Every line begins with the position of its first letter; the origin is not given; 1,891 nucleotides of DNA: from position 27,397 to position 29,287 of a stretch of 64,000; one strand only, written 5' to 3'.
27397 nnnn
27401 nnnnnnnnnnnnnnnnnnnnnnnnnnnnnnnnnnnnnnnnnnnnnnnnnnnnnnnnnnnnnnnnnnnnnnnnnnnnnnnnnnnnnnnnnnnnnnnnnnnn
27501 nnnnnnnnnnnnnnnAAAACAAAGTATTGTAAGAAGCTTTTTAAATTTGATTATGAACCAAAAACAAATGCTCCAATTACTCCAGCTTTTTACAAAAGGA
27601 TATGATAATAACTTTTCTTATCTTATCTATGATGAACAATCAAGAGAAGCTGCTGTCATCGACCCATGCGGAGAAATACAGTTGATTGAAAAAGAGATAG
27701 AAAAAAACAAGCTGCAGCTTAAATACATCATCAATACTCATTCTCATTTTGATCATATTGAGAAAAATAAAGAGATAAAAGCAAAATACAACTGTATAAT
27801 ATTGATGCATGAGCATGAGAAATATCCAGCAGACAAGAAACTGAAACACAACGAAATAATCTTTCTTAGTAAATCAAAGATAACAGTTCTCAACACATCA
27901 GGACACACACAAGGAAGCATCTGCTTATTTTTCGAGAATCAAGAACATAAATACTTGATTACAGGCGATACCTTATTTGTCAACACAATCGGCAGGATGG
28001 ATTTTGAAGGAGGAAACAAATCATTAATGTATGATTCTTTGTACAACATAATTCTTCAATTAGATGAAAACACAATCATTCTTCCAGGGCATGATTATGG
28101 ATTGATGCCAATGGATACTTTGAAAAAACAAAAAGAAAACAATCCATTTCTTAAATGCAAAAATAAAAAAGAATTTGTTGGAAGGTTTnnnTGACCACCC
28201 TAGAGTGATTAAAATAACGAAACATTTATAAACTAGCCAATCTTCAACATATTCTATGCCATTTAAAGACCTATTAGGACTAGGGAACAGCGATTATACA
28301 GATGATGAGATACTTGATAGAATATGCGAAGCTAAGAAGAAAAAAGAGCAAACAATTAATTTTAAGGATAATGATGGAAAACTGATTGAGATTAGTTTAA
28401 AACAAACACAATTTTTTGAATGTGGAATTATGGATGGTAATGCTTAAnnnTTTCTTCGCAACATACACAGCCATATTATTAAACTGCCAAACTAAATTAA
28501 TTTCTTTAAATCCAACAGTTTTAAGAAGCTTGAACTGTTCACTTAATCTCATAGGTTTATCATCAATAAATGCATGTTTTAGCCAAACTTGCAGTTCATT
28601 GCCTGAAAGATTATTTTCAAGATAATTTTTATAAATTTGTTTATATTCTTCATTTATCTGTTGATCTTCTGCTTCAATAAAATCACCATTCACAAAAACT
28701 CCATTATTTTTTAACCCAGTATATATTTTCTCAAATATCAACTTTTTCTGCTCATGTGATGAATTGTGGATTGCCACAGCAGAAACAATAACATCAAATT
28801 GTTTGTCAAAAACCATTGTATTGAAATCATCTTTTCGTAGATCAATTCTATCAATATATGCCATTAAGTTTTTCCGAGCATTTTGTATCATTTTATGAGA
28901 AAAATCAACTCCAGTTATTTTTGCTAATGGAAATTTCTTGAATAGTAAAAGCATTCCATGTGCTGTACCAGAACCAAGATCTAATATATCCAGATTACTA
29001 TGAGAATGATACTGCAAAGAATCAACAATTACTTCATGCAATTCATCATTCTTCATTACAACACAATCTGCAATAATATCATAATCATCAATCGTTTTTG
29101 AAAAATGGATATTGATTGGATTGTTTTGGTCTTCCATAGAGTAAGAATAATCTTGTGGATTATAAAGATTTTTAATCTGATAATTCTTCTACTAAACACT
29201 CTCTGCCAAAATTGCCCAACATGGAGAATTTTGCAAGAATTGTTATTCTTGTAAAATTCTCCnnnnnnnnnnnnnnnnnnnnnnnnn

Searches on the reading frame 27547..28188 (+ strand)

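Call 29: search_protein_families(library=pfam, proteins=[window:27547-28188:+], max_evalue=0.001)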
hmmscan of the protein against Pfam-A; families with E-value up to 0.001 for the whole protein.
window:27547-28188:+ (214 aa): 1 family
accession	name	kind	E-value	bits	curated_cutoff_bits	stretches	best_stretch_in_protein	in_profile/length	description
PF00753.33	Lactamase_B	-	3.4e-20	73.2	22.7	1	21-182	5-196/196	Metallo-beta-lactamase superfamily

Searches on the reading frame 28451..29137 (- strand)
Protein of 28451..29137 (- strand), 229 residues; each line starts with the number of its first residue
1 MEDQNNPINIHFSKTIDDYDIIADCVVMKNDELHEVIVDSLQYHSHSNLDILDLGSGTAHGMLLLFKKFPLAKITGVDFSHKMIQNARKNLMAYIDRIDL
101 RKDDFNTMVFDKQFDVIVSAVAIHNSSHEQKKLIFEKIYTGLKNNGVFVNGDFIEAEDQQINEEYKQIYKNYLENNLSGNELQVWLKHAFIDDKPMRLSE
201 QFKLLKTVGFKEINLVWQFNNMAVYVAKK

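Call 29: search_protein_families(library=pfam, proteins=[window:28451-29137:-], max_evalue=0.001)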
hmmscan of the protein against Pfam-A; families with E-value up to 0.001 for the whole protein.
window:28451-29137:- (229 aa): 13 families
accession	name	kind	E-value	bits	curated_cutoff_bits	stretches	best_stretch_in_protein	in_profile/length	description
PF13847.12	Methyltransf_31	-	4.1e-17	62.7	27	1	46-171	2-128/145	Methyltransferase domain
PF13649.12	Methyltransf_25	-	7e-16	59.1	27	1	51-146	1-97/97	Methyltransferase domain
PF08241.18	Methyltransf_11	-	1.9e-12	48.1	21.2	1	52-149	1-94/95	Methyltransferase domain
PF08242.18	Methyltransf_12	-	2.2e-12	48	30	1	52-148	1-98/98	Methyltransferase domain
PF01209.24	Ubie_methyltran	-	5.4e-08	32.9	20.1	1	8-173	9-174/233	ubiE/COQ5 methyltransferase family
PF05175.20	MTS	-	1.1e-07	32.1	23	1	35-144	21-132/170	Methyltransferase small domain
PF02353.26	CMAS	-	1.4e-05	25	27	1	50-167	65-181/273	Mycolic acid cyclopropane synthetase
PF13489.12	Methyltransf_23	-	3.9e-05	23.9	27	1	47-149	22-115/164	Methyltransferase domain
PF00891.24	Methyltransf_2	-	6e-05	22.9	22.3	1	50-160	65-174/210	O-methyltransferase domain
PF01728.25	FtsJ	-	0.00055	20.4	24.1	1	47-169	21-156/181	FtsJ-like methyltransferase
PF01739.24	CheR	-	0.00058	19.8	27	0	98-152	120-175/195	CheR methyltransferase, SAM binding domain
PF01795.25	Methyltransf_5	-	0.00061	19.8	27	0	38-108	13-81/309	MraW methylase family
PF06325.19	PrmA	-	0.00085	19.3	22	0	42-170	156-278/296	Ribosomal protein L11 methyltransferase (PrmA)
